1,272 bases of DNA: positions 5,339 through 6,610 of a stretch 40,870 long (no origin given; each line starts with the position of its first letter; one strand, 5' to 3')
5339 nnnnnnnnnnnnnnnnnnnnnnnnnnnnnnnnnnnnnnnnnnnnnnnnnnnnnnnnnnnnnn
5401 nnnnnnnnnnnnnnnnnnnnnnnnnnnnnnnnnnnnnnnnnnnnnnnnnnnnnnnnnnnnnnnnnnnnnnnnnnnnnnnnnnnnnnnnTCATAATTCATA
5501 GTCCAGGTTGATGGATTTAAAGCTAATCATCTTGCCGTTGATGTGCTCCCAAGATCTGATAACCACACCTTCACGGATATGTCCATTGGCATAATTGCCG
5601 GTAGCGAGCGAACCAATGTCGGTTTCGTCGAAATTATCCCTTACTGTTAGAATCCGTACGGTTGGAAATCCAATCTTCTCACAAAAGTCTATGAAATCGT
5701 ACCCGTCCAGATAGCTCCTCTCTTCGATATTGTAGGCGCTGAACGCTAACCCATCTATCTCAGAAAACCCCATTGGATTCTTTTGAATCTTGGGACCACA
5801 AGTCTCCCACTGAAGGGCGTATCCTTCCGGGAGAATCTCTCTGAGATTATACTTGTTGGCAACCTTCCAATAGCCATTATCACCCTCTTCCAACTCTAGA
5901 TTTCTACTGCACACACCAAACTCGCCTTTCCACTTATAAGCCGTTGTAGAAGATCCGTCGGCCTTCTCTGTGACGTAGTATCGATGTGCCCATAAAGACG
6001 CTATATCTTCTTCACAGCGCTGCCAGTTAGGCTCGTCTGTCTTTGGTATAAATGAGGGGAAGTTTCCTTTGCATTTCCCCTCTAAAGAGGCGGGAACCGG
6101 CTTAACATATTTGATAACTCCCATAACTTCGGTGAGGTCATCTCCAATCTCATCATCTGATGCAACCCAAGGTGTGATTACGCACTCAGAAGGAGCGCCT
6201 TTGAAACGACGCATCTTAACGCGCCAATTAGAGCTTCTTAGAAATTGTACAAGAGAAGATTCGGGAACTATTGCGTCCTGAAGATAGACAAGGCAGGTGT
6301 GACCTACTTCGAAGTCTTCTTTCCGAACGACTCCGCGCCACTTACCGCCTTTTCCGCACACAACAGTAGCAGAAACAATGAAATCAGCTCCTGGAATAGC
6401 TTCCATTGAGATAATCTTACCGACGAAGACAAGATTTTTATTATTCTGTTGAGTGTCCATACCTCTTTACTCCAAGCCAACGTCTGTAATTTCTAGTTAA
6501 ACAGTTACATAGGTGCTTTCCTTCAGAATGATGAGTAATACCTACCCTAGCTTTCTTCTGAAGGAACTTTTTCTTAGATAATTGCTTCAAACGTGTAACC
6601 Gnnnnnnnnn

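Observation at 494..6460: Two independent RNA-sealing pathways in one operon: RtcB plus a DraRnl-type ligase with a metallophosphoesterase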

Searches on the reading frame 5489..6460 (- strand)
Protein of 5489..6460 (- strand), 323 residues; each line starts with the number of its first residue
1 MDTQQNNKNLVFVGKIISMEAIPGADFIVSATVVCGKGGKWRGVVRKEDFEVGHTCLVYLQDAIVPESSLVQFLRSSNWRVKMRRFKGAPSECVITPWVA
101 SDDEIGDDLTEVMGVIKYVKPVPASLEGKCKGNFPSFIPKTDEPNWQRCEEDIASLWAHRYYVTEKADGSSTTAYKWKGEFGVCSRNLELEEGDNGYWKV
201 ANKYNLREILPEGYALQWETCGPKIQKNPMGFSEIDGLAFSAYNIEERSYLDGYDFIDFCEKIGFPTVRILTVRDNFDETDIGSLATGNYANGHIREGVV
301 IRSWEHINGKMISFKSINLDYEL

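Call 4: search_protein_families(library=pfam, proteins=[window:5489-6460:-], max_evalue=0.01)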
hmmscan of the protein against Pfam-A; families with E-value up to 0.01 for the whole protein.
window:5489-6460:- (323 aa): 2 families
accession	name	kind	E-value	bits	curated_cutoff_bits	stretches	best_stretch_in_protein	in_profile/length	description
PF09414.15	RNA_ligase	-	9.7e-22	78.3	27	1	161-308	3-162/171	RNA ligase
PF21189.3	PHA02142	-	7.7e-08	33.1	27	1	10-79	1-65/92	PHA02142 OB-fold domain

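Call 5: search_protein_families(library=phrogs, proteins=[window:5489-6460:-], max_evalue=0.001)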
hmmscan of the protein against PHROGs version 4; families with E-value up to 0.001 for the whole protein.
window:5489-6460:- (323 aa): 2 families
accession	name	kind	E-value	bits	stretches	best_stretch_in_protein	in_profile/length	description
phrog_968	-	DNA, RNA and nucleotide metabolism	1.2e-41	144.1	1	2-321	2-388/398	RNA ligase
phrog_548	-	DNA, RNA and nucleotide metabolism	6.1e-07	29.9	1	158-305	30-214/341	RNA ligase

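Call 7: search_solved_structures(query=window:5489-6460:-, max_evalue=1, show_alignments=2)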
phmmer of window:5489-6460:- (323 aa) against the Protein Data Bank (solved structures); distinct sequences matched with E-value up to 1: 9.
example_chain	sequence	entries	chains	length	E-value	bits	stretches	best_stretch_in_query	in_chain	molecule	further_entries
5cot_A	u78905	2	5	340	2.1e-27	99.1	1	34-318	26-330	Naegleria gruberi RNA ligase | RNA ligase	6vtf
6vt4_A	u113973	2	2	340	4.1e-27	98.2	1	34-318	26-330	RNA Ligase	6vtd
6vt8_A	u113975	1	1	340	6.4e-27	97.6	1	34-318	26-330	RNA Ligase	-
6vt3_A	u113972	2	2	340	8.6e-27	97.1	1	34-315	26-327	RNA Ligase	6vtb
6vt5_A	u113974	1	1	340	1.4e-26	96.4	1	34-318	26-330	RNA Ligase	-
6vt0_A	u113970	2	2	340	1.5e-26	96.4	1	34-318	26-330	RNA Ligase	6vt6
6vt9_A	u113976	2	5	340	1.5e-26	96.4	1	34-318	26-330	RNA ligase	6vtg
5cou_A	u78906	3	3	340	1.5e-26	96.4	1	34-318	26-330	Naegleria gruberi RNA ligase | RNA ligase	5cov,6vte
6vt1_A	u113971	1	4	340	2.8e-26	95.5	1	34-318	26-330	RNA Ligase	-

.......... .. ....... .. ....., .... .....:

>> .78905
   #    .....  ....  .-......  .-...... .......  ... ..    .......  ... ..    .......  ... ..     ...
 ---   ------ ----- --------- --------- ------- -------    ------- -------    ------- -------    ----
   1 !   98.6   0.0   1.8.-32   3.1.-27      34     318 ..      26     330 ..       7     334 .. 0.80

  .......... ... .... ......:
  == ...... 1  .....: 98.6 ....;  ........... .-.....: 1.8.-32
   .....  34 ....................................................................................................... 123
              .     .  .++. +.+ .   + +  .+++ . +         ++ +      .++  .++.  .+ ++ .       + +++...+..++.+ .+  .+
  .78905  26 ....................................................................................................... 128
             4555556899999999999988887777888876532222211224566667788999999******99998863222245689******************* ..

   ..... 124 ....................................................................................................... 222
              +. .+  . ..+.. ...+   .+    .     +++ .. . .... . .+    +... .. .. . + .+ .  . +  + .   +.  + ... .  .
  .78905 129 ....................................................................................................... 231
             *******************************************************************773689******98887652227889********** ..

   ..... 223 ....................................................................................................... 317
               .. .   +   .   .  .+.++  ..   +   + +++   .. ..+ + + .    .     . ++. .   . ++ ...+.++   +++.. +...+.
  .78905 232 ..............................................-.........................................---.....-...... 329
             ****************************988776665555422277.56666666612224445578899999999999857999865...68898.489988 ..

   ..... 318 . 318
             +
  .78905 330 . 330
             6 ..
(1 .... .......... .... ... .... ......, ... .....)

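Call 10: search_dna_similar(query=window:5489-6460:-, collection=phages, mode=protein, max_rows=30)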
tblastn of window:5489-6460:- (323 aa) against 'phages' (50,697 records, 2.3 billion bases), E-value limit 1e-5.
Records with a match: 297; places in all: 297; records where one place covers at least 80% of the query: 212.
Best place of each record, by identity: <60% 297.
By first word of the organism name: Pseudomonas 197; Aeromonas 44; Sinorhizobium 7; Erwinia 7; Burkholderia 4; Salmonella 4; Klebsiella 3; Arthrobacter 3; Microbacterium 3; Pectobacterium 3; and 14 more.
By host as written in the record: Pseudomonas aeruginosa 71; Pseudomonas aeruginosa PAO1 26; - 14; Pseudomonas aeruginosa PAK 14; Aeromonas salmonicida 13; Aeromonas hydrophila BIOTECH 10089 11; Pseudomonas syringae pv. porri LMG 28495 8; Sinorhizobium meliloti 7; and 80 more.
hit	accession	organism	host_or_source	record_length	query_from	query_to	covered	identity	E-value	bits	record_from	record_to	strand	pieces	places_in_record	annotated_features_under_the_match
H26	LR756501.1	uncultured phage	metagenomic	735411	8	323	98%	33.5%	9e-40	154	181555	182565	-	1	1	record has no annotation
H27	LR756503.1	uncultured phage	metagenomic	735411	8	323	98%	33.5%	9e-40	154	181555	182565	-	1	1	record has no annotation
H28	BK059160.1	Altiarchaeum virus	-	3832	8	323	98%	32.8%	7e-40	154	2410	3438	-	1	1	RNA ligase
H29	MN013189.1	Microcystis phage Mic1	Cyanobacteria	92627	7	323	98%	32.2%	7e-35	140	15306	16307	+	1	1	RNA ligase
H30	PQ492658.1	Limnohabitans phage DC31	Limnohabitans sp. DCL3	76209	8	318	96%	30.9%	3e-30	126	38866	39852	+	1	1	hypothetical protein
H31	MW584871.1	Aeromonas phage vB_AsM_ZHF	Aeromonas salmonicida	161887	6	323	98%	30.2%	1e-24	110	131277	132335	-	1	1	hypothetical protein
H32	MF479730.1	Aeromonas phage AS-gz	Aeromonas salmonicida subsp. salmonicida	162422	6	323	98%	30.2%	1e-24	110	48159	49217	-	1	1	hypothetical protein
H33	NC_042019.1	Aeromonas phage AS-gz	Aeromonas salmonicida subsp. salmonicida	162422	6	323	98%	30.2%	1e-24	110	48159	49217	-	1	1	RNA ligase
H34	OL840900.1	Aeromonas phage AhMtk13a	Aeromonas hydrophila GW3-10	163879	6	323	98%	30.2%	1e-24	110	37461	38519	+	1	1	RNA ligase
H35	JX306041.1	Stenotrophomonas phage IME13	Stenotrophomonas maltophilia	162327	6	323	98%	30.1%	4e-25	111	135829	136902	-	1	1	hypothetical protein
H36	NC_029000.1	Stenotrophomonas phage IME13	Stenotrophomonas maltophilia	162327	6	323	98%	30.1%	4e-25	111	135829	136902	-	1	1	RNA ligase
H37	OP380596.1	Aeromonas phage avDM4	Aeromonas hydrophila BIOTECH 10089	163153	6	323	98%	30.1%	4e-25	111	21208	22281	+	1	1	hypothetical protein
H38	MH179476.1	Aeromonas phage 50AhydR13PP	Aeromonas hydrophila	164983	6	323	98%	30.1%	4e-25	111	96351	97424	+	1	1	putative RNA ligase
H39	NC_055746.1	Aeromonas phage 50AhydR13PP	Aeromonas hydrophila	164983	6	323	98%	30.1%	4e-25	111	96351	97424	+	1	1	RNA ligase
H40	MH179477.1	Aeromonas phage 60AhydR15PP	Aeromonas hydrophila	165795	6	323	98%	30.1%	4e-25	111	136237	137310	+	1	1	hypothetical protein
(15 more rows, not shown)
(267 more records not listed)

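Call 12: find_related_loci(query=window:5489-6460:-, collection=viral_contigs, flank=8000)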
Query window:5489-6460:- (323 aa) in viral_contigs; peptide patterns used: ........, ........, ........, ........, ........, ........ (x = any residue, [..] = any of these).
3 stretches matched a pattern, but none encodes a relative of the query by tblastn (E <= 1e-3).

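Call 17: find_homologous_proteins(query=window:5489-6460:-, max_evalue=1e-10)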
Query window:5489-6460:- (323 aa): 5829 proteins with E <= 1e-10 among 6455 candidates; the best 120 are listed.
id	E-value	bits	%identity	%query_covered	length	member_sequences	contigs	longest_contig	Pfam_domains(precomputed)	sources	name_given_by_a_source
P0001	1.0e-223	759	100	100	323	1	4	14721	PF09414.16,PF21189.4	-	-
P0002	7.1e-145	500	66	98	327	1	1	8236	PF09414.16,PF21189.4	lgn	-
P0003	2.5e-142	492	67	98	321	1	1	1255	PF09414.16,PF21189.4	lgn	-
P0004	1.5e-136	473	64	98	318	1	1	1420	PF09414.16,PF21189.4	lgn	-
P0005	1.2e-135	470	64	98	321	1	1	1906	PF09414.16,PF21189.4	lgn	-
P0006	3.9e-132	458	63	98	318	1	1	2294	PF09414.16,PF21189.4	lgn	-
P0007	8.1e-130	451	61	97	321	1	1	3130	PF09414.16,PF21189.4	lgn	-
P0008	1.6e-127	443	64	97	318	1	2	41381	PF09414.16,PF21189.4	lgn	-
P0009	2.8e-127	442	60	98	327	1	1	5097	PF09414.16,PF21189.4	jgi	jgi:RNA ligase (TIGR02306 family)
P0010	6.2e-127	441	61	98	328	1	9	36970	PF09414.16,PF21189.4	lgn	-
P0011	9.8e-127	441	63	98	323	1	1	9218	PF09414.16,PF21189.4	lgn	-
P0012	1.8e-126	440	62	98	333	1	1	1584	PF09414.16,PF21189.4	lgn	-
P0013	2.0e-125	436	61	97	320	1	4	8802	PF09414.16,PF21189.4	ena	-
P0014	3.7e-125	435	64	98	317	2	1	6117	PF09414.16,PF21189.4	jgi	-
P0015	2.9e-124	432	59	98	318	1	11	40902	PF09414.16,PF21189.4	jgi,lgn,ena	-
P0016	3.4e-124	432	62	97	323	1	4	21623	PF09414.16,PF21189.4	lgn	-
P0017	3.7e-124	432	63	98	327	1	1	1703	PF09414.16,PF21189.4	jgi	jgi:RNA ligase (TIGR02306 family)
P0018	1.3e-123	430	61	99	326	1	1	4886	PF09414.16,PF21189.4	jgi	jgi:RNA ligase (TIGR02306 family)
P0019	1.6e-123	430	60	97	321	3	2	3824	PF09414.16,PF21189.4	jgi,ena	-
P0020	5.6e-123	428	61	98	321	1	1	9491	PF09414.16,PF21189.4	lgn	-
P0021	5.7e-123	428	60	97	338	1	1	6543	PF09414.16,PF21189.4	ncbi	-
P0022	6.9e-123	428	60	97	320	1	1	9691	PF09414.16,PF21189.4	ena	-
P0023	8.8e-123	428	59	97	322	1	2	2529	PF09414.16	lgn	-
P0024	1.0e-122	427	62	98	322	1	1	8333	PF09414.16,PF21189.4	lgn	-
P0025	1.0e-122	427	59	98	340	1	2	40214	PF09414.16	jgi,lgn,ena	-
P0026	1.1e-122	427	62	97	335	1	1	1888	PF09414.16,PF21189.4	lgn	-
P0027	1.7e-122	427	60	98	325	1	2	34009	PF09414.16,PF21189.4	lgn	-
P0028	2.2e-122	426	61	97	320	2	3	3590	PF09414.16,PF21189.4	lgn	-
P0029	3.3e-122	426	61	98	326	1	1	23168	PF09414.16,PF21189.4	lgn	-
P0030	3.8e-122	425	61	97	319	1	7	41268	PF09414.16,PF21189.4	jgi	jgi:RNA ligase (TIGR02306 family)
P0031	8.1e-122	424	60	98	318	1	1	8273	PF09414.16,PF21189.4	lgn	-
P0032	2.0e-121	423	59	97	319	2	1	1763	PF09414.16,PF21189.4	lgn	-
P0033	6.3e-121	421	60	98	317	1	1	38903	PF09414.16,PF21189.4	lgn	-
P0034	1.0e-120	421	58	99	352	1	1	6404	PF09414.16,PF21189.4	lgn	-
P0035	1.3e-120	421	61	98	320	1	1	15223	PF09414.16,PF21189.4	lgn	-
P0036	1.7e-120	420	59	97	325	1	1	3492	PF09414.16,PF21189.4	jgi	jgi:RNA ligase (TIGR02306 family)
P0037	2.2e-120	420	61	98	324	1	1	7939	PF09414.16,PF21189.4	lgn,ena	-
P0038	2.2e-120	420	60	98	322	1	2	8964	PF09414.16,PF21189.4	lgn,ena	-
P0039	2.3e-120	420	59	98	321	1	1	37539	PF09414.16,PF21189.4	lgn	-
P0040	2.5e-120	420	58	99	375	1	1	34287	PF09414.16,PF21189.4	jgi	-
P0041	3.9e-120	419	59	98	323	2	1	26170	PF09414.16,PF21189.4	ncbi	-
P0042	4.1e-120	419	59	98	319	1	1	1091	PF09414.16,PF21189.4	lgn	-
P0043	4.1e-120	419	60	98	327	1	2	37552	PF09414.16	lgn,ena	-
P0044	5.5e-120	418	60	98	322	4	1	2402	PF09414.16,PF21189.4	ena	-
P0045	6.3e-120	418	60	98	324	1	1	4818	PF09414.16,PF21189.4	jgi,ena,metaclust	metaclust:\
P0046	7.9e-120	418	59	99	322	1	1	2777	PF09414.16,PF21189.4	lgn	-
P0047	8.1e-120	418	60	98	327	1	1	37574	PF09414.16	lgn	-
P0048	1.1e-119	417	59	98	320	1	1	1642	PF09414.16,PF21189.4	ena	-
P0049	1.1e-119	417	60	97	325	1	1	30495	PF09414.16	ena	-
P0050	1.3e-119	417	61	97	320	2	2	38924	PF09414.16,PF21189.4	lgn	-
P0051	1.5e-119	417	60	98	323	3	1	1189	PF09414.16,PF21189.4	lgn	-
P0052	1.5e-119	417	60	97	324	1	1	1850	PF09414.16,PF21189.4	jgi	jgi:RNA ligase (TIGR02306 family)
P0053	1.6e-119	417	59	99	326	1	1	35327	PF09414.16,PF21189.4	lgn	-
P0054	1.8e-119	417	58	98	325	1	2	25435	PF09414.16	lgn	-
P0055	2.4e-119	416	58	98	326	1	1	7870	PF09414.16,PF21189.4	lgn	-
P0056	4.3e-119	415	57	98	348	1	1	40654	PF09414.16,PF21189.4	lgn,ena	-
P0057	4.3e-119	415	61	97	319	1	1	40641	PF09414.16,PF21189.4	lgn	-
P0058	4.6e-119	415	59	97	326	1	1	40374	PF09414.16,PF21189.4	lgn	-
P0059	6.5e-119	415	61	97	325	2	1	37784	PF09414.16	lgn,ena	-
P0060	7.6e-119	415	60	98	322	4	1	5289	PF09414.16,PF21189.4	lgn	-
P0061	7.9e-119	415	58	98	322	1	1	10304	PF09414.16,PF21189.4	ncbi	-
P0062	9.0e-119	414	59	98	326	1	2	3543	PF09414.16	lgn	-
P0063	9.1e-119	414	58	98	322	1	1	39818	PF09414.16,PF21189.4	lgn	-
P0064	1.0e-118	414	57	98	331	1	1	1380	PF09414.16,PF21189.4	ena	-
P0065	1.1e-118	414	59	100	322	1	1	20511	PF09414.16,PF21189.4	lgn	-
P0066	1.4e-118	414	59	98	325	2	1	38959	PF09414.16,PF21189.4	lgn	-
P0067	1.4e-118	414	58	98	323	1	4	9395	PF09414.16,PF21189.4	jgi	jgi:RNA ligase (TIGR02306 family)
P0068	1.4e-118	414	58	99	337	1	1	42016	PF09414.16,PF21189.4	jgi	jgi:RNA ligase (TIGR02306 family)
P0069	1.8e-118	413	58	98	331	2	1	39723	PF09414.16,PF21189.4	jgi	-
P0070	1.9e-118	413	58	98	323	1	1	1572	PF09414.16,PF21189.4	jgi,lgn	jgi:RNA ligase (TIGR02306 family)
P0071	2.0e-118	413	58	98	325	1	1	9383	PF09414.16,PF21189.4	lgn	-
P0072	2.0e-118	413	58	98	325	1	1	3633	PF09414.16,PF21189.4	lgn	-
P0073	2.1e-118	413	58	98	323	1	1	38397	PF09414.16,PF21189.4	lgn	-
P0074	2.6e-118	413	59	98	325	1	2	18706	PF09414.16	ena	-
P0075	3.8e-118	412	59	98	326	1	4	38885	PF09414.16,PF21189.4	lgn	-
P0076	3.8e-118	412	57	97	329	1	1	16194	PF09414.16,PF21189.4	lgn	-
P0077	3.9e-118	412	59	98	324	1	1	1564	PF09414.16,PF21189.4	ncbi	-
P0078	4.2e-118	412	57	98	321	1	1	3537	PF09414.16,PF21189.4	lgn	-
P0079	4.3e-118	412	59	97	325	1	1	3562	PF09414.16,PF21189.4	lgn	-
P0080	6.0e-118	412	60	99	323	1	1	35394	PF09414.16,PF21189.4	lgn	-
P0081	6.4e-118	412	58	97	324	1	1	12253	PF09414.16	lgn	-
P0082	6.8e-118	412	59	98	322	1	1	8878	PF09414.16,PF21189.4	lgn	-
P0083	7.0e-118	411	57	98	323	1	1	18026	PF09414.16,PF21189.4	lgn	-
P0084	7.2e-118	411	59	99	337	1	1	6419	PF09414.16,PF21189.4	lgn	-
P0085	7.5e-118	411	58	97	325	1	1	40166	PF09414.16,PF21189.4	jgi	jgi:RNA ligase (TIGR02306 family)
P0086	7.9e-118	411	59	98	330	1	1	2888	PF09414.16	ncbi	-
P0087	8.8e-118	411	60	98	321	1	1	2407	PF09414.16,PF21189.4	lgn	-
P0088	9.3e-118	411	61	98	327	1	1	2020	PF09414.16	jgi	-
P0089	9.8e-118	411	59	97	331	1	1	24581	PF09414.16,PF21189.4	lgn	-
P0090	1.1e-117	411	58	99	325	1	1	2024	PF09414.16,PF21189.4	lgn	-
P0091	1.1e-117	411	59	98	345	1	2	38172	PF09414.16,PF21189.4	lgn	-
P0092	1.5e-117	410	60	97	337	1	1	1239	PF09414.16,PF21189.4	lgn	-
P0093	1.7e-117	410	58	100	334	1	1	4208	PF09414.16,PF21189.4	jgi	jgi:RNA ligase (TIGR02306 family)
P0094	2.0e-117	410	57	98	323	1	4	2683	PF09414.16,PF21189.4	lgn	-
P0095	2.3e-117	410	60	99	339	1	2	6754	PF09414.16,PF21189.4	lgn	-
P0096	2.4e-117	410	60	95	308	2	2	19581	PF09414.16,PF21189.4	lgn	-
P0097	2.6e-117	410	58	98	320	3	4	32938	PF09414.16,PF21189.4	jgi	jgi:RNA ligase (TIGR02306 family)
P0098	2.9e-117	409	60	97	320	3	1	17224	PF09414.16,PF21189.4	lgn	-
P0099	3.0e-117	409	58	100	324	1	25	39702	PF09414.16,PF21189.4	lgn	-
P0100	3.9e-117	409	56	98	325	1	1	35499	PF09414.16,PF21189.4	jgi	jgi:RNA ligase (TIGR02306 family)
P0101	4.4e-117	409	59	98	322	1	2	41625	PF09414.16,PF21189.4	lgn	-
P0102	5.1e-117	409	58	98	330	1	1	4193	PF09414.16,PF21189.4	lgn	-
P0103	5.3e-117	409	58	98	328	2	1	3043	PF09414.16,PF21189.4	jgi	jgi:RNA ligase (TIGR02306 family)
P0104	5.8e-117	408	59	97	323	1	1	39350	PF09414.16,PF21189.4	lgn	-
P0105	5.9e-117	408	58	98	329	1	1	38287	PF09414.16,PF21189.4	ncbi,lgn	-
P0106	7.1e-117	408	60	97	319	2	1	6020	PF09414.16,PF21189.4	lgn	-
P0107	7.4e-117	408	56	98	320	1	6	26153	PF09414.16,PF21189.4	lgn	-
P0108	8.3e-117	408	59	97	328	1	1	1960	PF09414.16,PF21189.4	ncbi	-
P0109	8.4e-117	408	57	98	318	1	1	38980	PF09414.16,PF21189.4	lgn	-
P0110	8.9e-117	408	58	98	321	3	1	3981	PF09414.16,PF21189.4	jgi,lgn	-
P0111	9.4e-117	408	58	97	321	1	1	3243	PF09414.16,PF21189.4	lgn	-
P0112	1.1e-116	407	57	97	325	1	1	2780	PF09414.16,PF21189.4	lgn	-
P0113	1.2e-116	407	58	98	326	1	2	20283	PF09414.16,PF21189.4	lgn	-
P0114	1.3e-116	407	57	97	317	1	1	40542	PF09414.16,PF21189.4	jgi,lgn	jgi:RNA ligase (TIGR02306 family)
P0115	1.5e-116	407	61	97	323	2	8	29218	PF09414.16,PF21189.4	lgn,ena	-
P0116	1.6e-116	407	58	98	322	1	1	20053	PF09414.16,PF21189.4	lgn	-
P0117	1.7e-116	407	57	97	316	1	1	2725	PF09414.16,PF21189.4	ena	-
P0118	1.8e-116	407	57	100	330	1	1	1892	PF09414.16,PF21189.4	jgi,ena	-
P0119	1.9e-116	407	58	98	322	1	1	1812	PF09414.16,PF21189.4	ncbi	-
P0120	2.5e-116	406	60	98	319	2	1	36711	PF09414.16,PF21189.4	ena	-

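Call 18: find_encoding_contigs(protein=P0008, flank=8000, max_places=2)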
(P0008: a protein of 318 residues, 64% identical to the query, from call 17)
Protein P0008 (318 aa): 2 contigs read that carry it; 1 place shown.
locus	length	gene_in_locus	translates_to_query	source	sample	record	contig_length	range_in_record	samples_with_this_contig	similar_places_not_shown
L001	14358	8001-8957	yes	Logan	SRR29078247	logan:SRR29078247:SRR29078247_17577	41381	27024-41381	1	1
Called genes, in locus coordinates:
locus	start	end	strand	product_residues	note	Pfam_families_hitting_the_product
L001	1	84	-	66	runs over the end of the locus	-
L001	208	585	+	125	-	-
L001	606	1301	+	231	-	-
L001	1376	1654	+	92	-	-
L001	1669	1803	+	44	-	-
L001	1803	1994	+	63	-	-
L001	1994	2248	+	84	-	-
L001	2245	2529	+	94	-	-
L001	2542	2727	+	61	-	-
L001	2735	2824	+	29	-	-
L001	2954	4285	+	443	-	-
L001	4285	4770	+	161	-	-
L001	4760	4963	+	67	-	-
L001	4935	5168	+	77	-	-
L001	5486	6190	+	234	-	PF00149:Metallophos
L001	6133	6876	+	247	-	PF22083:I-HmuI_NUMOD-like (faint)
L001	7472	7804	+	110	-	-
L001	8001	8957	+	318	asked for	PF21189:PHA02142 (weak), PF09414:RNA_ligase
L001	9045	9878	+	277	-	-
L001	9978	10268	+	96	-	-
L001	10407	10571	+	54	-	-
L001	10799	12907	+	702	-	PF16510:P22_portal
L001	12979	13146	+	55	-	-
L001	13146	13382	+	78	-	-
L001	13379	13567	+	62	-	-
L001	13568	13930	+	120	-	-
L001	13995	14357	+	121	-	?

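Call 19: find_encoding_contigs(protein=P0015, flank=8000, max_places=3)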
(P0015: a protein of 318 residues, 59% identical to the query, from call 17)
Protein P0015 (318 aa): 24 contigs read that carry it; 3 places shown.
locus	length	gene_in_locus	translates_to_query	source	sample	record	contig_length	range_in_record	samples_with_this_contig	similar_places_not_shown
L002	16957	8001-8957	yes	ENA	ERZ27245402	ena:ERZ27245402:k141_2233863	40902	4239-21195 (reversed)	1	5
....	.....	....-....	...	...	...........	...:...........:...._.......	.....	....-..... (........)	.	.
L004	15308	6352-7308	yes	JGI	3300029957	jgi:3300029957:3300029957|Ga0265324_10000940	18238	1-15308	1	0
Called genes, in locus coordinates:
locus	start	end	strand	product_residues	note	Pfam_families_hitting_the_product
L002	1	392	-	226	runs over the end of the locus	PF01391:Collagen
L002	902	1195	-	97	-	-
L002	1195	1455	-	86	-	PF04448:DUF551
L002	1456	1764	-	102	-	-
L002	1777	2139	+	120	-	-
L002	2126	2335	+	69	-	-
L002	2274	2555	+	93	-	-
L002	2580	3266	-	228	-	-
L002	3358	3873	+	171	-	-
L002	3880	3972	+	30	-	-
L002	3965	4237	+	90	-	-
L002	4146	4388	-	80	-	-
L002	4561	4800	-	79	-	-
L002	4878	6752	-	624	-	PF16510:P22_portal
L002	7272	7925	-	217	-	PF13392:HNH_3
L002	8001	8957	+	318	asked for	PF21189:PHA02142, PF09414:RNA_ligase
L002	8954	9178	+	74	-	-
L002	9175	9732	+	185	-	-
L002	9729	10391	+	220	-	PF00149:Metallophos, PF12850:Metallophos_2 (weak)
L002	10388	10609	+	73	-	-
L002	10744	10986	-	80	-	PF04448:DUF551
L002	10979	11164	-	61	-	-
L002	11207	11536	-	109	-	-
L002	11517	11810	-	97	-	-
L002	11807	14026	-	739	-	PF03237:Terminase_6N, PF14890:Intein_splicing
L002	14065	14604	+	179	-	-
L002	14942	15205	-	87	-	-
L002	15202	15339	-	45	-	-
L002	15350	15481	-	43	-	-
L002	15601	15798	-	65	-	PF20106:DUF6496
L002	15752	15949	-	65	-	-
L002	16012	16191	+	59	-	-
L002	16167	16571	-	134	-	PF05866:RusA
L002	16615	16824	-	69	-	PF13443:HTH_26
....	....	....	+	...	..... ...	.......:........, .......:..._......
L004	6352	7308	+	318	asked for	PF21189:PHA02142, PF09414:RNA_ligase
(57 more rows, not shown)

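Call 20: find_encoding_contigs(protein=P0068, flank=8000, max_places=2)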
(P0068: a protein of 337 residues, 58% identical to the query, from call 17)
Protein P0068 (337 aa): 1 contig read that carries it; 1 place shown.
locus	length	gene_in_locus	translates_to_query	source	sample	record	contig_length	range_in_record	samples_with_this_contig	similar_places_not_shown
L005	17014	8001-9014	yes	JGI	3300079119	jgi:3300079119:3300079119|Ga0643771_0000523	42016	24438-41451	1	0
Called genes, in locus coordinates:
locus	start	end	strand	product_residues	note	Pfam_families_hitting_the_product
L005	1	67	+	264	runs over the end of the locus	-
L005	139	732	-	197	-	-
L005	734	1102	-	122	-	-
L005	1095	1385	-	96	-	-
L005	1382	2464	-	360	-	-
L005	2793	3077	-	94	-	-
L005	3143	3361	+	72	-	-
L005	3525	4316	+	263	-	PF03837:RecT (faint)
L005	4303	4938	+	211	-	PF09588:YqaJ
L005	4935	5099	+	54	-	-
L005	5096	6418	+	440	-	-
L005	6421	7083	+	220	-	PF00149:Metallophos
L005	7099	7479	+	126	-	-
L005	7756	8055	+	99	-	-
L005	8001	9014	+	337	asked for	PF21189:PHA02142, PF09414:RNA_ligase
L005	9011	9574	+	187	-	PF25109:HAD_PNKP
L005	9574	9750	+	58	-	-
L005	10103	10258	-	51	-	-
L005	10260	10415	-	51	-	-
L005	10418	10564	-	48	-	-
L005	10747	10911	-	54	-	PF20106:DUF6496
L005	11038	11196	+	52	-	-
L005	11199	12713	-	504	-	-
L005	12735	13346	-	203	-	-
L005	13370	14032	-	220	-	-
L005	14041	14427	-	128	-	-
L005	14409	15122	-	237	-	PF24146:K1-lyase_C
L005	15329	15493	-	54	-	-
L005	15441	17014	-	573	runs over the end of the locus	-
